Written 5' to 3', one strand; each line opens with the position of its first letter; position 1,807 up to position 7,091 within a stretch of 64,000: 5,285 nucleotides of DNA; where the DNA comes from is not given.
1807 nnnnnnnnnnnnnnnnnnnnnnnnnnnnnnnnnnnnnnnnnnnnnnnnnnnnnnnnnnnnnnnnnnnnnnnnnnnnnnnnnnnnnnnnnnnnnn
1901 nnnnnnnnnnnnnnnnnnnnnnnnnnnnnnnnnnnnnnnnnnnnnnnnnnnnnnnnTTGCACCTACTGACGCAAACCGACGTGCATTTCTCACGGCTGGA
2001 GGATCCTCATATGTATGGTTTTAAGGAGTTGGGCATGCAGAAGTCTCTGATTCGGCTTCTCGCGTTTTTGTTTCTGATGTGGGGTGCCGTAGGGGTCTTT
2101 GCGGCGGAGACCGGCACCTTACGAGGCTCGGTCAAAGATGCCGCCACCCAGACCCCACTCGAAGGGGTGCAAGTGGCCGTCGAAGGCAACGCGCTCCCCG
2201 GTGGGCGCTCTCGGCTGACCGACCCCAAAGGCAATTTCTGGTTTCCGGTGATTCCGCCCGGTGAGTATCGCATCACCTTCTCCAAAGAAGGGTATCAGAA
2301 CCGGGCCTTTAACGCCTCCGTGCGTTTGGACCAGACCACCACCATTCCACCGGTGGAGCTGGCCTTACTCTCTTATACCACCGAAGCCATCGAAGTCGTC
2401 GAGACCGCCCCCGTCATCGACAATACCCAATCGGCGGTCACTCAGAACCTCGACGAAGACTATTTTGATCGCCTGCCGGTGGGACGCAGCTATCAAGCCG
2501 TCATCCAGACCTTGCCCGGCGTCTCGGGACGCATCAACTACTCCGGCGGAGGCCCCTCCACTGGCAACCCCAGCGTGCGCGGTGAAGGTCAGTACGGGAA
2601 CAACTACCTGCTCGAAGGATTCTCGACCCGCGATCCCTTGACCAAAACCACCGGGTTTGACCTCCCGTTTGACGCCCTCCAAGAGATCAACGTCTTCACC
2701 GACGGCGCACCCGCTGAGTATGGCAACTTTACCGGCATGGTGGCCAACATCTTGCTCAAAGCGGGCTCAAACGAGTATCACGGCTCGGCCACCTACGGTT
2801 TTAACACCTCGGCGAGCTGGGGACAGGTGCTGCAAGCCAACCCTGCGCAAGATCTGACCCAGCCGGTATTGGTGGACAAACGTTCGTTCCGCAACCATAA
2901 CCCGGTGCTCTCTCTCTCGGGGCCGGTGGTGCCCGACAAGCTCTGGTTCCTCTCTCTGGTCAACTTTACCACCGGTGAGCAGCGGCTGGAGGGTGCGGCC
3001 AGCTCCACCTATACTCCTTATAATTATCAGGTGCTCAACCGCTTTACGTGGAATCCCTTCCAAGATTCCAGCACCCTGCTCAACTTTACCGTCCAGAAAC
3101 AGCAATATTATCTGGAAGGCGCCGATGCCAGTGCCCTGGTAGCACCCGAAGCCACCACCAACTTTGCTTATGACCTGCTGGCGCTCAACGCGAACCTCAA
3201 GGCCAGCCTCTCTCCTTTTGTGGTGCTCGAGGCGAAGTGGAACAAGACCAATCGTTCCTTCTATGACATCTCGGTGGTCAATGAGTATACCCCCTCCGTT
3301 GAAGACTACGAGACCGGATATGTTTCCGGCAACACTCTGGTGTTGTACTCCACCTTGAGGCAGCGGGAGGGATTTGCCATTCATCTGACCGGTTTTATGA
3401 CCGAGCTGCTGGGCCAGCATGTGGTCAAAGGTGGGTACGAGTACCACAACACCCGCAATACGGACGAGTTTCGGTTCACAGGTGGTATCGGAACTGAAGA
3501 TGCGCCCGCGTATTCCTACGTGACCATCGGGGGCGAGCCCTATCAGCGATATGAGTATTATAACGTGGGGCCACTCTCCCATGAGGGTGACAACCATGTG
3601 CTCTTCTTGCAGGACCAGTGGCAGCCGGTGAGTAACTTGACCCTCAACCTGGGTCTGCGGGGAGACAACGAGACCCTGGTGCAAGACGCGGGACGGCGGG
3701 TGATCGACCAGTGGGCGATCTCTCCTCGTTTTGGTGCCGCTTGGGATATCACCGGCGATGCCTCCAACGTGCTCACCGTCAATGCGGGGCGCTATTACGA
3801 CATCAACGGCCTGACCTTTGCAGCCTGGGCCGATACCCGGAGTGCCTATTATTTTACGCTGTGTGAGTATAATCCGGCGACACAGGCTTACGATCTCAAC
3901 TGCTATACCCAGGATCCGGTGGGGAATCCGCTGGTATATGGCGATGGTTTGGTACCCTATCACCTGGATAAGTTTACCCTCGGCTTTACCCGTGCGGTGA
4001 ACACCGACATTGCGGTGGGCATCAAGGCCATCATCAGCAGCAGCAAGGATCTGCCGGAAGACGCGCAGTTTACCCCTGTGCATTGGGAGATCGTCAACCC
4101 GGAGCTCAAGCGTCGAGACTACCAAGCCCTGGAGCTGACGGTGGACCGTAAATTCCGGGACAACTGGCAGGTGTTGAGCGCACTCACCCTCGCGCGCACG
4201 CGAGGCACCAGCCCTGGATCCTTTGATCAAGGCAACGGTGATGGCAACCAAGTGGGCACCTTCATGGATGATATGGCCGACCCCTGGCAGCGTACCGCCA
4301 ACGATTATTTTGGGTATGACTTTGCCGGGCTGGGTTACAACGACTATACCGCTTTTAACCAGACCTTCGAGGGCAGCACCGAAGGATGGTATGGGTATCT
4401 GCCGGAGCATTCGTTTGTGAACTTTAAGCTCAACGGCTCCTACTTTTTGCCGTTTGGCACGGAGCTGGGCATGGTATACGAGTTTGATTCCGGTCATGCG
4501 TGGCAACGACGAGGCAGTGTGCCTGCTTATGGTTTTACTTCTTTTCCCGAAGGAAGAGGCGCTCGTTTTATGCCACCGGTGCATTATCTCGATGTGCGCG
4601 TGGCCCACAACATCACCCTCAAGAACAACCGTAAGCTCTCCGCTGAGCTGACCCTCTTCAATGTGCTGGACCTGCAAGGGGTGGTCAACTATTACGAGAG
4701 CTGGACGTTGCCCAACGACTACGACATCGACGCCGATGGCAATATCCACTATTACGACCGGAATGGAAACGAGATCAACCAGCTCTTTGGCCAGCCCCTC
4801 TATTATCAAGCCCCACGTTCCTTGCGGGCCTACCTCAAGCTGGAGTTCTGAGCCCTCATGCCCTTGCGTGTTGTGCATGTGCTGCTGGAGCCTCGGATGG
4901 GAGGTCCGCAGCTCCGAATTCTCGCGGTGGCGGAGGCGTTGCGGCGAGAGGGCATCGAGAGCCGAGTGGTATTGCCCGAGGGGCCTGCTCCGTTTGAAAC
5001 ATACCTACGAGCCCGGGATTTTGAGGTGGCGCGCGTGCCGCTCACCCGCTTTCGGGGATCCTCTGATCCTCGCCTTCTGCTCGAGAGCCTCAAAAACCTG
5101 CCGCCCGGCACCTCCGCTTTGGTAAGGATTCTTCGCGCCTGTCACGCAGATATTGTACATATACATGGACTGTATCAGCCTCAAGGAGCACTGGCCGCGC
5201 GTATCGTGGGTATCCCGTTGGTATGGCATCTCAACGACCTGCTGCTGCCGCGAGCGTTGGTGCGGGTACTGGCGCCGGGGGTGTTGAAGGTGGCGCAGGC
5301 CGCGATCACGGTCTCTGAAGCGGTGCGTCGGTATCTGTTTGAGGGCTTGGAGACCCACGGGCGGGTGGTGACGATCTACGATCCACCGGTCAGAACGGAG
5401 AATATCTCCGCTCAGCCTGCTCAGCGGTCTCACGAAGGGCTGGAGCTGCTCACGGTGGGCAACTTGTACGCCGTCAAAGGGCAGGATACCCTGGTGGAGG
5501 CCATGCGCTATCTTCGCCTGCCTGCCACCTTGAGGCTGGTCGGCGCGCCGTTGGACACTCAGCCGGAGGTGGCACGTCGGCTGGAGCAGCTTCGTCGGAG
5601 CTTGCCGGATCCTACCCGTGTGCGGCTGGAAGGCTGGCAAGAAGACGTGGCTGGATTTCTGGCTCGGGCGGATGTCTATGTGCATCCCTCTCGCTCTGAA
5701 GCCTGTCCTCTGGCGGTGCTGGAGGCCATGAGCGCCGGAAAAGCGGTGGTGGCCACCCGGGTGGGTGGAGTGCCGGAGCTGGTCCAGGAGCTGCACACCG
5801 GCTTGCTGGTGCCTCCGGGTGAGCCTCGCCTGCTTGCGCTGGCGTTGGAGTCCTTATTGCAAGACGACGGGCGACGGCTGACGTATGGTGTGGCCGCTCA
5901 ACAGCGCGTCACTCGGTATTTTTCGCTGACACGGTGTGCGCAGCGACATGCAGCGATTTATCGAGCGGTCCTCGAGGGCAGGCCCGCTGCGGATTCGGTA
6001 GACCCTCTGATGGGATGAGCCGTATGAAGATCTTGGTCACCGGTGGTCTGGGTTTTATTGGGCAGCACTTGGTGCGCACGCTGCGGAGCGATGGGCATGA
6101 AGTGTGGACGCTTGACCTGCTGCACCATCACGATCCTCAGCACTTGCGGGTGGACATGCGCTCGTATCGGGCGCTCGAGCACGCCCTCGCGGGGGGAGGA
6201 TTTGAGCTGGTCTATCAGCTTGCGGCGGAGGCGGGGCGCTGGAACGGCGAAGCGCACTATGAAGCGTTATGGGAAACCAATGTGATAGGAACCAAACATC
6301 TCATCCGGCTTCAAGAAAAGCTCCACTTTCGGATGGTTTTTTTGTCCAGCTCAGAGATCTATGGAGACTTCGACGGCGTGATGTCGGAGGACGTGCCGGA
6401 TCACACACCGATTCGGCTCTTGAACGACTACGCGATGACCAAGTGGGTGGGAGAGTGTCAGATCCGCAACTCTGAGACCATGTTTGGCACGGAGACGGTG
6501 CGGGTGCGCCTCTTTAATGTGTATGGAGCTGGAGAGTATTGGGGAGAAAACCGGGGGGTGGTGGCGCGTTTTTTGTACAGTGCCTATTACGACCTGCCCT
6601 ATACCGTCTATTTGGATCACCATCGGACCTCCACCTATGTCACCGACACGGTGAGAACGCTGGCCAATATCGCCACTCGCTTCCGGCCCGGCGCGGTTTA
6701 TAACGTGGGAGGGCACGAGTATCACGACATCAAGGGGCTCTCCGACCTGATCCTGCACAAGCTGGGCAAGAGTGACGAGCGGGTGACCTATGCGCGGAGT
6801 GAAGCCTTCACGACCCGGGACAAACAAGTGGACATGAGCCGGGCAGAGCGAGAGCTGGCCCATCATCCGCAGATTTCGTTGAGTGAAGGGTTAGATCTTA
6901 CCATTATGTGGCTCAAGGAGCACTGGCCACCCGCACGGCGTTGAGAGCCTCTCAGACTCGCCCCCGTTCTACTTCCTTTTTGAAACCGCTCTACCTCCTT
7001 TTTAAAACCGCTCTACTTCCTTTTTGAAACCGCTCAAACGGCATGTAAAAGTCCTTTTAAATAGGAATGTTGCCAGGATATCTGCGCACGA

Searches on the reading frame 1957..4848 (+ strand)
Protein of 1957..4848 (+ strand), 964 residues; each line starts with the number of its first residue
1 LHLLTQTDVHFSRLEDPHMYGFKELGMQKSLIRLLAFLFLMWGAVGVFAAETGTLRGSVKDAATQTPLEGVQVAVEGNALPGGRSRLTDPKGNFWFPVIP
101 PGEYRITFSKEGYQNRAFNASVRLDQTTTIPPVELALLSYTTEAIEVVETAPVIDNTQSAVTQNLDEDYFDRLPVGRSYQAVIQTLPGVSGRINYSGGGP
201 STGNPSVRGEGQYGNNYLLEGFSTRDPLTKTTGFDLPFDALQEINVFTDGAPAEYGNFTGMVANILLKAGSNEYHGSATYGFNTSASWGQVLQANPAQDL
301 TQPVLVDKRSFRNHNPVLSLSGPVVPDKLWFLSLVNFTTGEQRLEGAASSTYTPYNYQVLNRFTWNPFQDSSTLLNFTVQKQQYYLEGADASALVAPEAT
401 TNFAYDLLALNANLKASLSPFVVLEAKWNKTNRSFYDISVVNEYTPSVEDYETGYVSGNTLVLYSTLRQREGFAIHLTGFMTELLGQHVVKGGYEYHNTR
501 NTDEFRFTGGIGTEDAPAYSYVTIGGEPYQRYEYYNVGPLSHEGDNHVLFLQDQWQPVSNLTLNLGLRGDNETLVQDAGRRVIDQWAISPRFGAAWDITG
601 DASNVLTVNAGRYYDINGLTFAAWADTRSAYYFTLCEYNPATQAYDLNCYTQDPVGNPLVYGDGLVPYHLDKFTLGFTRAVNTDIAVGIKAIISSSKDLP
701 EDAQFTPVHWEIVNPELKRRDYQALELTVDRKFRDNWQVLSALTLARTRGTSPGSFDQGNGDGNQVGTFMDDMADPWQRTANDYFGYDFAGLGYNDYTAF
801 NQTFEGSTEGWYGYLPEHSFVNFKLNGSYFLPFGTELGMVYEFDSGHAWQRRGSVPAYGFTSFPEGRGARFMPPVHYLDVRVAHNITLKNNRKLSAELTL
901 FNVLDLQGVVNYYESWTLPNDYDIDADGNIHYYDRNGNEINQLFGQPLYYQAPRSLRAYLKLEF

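Call 86: search_protein_families(library=pfam, proteins=[window:1957-4848:+], max_evalue=0.0001)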
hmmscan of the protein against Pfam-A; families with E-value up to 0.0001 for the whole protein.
window:1957-4848:+ (964 aa): 4 families
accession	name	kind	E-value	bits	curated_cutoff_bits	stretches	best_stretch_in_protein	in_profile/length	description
PF13620.12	CarboxypepD_reg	-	1.6e-15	57.6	32.3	1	54-130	1-77/82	Carboxypeptidase regulatory-like domain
PF25183.1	OMP_b-brl_4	-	1.5e-12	47.2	30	1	465-579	276-400/838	Outer membrane beta barrel domain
PF13715.12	CarbopepD_reg_2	-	2.2e-09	37.7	32.2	1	56-129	2-71/88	CarboxypepD_reg-like domain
PF07715.20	Plug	-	2e-07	31.9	23.9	1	158-257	6-101/107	TonB-dependent Receptor Plug Domain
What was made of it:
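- Both window proteins must cross the producer's own peptidoglycan-containing periplasm; the organism is diderm, with a TonB-type receptor at 1957-4851 (call 86).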

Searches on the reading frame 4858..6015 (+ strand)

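Call 86: search_protein_families(library=pfam, proteins=[window:4858-6015:+], max_evalue=0.0001)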
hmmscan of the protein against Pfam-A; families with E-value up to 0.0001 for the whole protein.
window:4858-6015:+ (386 aa): 6 families
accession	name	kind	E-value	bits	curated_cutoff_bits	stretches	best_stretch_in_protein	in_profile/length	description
PF13692.12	Glyco_trans_1_4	-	4.7e-32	111.6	27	1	197-336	4-142/142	Glycosyl transferases group 1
PF00534.26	Glycos_transf_1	-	3.3e-30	105.3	26.4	1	192-349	13-171/172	Glycosyl transferases group 1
PF13439.12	Glyco_transf_4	-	1.1e-15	58.5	28.5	1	15-174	2-163/170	Glycosyltransferase Family 4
PF13579.12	Glyco_trans_4_4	-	6.7e-14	53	29.7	1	15-162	1-144/158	Glycosyl transferase 4-like domain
PF20706.3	GT4-conflict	-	2.1e-10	40.6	26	1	148-312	149-323/385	Family 4 Glycosyltransferase in conflict systems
PF13524.12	Glyco_trans_1_2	-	7.3e-07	29.7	25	1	256-362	20-140/144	Glycosyl transferase-like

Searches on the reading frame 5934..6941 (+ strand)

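Call 86: search_protein_families(library=pfam, proteins=[window:5934-6941:+], max_evalue=0.0001)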
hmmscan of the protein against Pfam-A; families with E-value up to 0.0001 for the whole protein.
window:5934-6941:+ (336 aa): 5 families
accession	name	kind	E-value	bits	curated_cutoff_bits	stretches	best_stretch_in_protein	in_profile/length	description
PF01370.27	Epimerase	-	3.3e-38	131.9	20.9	1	33-259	1-240/240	NAD dependent epimerase/dehydratase family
PF16363.11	GDP_Man_Dehyd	-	1.8e-23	84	27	1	34-321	1-330/332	GDP-mannose 4,6 dehydratase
PF04321.23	RmlD_sub_bind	-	1.3e-17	64.2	27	1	31-302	1-256/287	RmlD substrate binding domain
PF07993.18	NAD_binding_4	-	1.1e-10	41.5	20.1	1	100-218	96-230/258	Male sterility protein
PF01073.25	3Beta_HSD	-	1.7e-08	34.3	22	1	34-201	1-186/280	3-beta hydroxysteroid dehydrogenase/isomerase family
